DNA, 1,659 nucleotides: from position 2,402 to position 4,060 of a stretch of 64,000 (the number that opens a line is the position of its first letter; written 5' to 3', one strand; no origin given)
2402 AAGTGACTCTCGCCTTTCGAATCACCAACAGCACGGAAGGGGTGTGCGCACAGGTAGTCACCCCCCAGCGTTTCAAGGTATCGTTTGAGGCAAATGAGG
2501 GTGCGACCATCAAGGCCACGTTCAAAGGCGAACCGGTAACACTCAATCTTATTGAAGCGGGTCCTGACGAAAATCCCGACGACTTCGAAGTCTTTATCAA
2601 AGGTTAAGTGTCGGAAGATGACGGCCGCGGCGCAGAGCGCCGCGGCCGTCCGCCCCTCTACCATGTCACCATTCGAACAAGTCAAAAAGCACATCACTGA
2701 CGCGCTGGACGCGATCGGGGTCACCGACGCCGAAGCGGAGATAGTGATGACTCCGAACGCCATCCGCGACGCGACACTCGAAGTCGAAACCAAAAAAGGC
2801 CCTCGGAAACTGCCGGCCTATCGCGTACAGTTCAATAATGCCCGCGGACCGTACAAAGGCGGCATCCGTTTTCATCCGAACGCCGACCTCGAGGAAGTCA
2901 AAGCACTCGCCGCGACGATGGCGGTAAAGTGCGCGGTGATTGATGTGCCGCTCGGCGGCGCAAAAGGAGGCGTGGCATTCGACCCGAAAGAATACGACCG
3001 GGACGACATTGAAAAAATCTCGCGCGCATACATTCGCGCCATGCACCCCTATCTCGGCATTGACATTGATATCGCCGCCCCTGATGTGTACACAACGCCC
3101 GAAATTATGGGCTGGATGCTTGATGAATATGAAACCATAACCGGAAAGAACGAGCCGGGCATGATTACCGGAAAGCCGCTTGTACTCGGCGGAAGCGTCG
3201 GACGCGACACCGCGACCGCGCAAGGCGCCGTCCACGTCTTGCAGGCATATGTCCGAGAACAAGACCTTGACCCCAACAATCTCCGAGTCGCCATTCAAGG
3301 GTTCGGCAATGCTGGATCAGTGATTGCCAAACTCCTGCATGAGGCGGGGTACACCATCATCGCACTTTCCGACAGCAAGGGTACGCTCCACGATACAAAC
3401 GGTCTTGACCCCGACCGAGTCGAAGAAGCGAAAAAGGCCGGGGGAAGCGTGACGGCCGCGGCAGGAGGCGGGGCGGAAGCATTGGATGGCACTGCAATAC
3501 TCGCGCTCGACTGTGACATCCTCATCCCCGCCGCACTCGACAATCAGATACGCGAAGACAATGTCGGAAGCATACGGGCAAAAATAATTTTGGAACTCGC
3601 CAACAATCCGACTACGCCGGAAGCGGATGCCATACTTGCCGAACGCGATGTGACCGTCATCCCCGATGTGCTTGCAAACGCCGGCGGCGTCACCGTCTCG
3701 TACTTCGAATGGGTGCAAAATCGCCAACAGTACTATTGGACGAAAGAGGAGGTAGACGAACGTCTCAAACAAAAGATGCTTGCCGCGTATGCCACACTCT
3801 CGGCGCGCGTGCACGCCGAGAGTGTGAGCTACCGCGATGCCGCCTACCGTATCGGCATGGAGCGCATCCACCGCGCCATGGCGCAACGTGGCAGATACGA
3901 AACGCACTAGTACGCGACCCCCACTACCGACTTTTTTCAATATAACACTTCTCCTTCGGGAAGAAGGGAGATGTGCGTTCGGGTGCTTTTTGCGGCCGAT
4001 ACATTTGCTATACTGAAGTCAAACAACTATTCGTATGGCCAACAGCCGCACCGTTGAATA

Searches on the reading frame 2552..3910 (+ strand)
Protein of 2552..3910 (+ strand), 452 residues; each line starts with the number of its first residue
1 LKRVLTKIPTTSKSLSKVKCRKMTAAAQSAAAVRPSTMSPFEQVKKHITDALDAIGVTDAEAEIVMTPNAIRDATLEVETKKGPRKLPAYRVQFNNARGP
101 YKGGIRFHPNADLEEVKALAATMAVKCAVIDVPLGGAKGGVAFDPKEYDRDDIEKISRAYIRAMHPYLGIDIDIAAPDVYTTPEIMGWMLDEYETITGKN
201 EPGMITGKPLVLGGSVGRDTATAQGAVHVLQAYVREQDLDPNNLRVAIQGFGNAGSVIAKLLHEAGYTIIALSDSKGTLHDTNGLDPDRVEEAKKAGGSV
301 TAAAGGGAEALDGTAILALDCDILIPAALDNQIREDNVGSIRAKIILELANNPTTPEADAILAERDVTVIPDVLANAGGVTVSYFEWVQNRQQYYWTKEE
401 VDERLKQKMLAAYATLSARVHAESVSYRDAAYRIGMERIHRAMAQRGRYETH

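Call 78: search_protein_families(library=pfam, proteins=[window:2552-3910:+], max_evalue=0.00001)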
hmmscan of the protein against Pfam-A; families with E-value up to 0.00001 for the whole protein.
window:2552-3910:+ (452 aa): 2 families
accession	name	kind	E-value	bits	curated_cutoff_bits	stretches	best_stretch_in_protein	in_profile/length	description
PF00208.27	ELFV_dehydrog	-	7.4e-77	258.7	23.4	1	213-447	1-241/241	Glutamate/Leucine/Phenylalanine/Valine dehydrogenase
PF02812.23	ELFV_dehydrog_N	-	6.1e-46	155.8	25.3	1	73-194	6-128/129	Glu/Leu/Phe/Val dehydrogenase, dimerisation domain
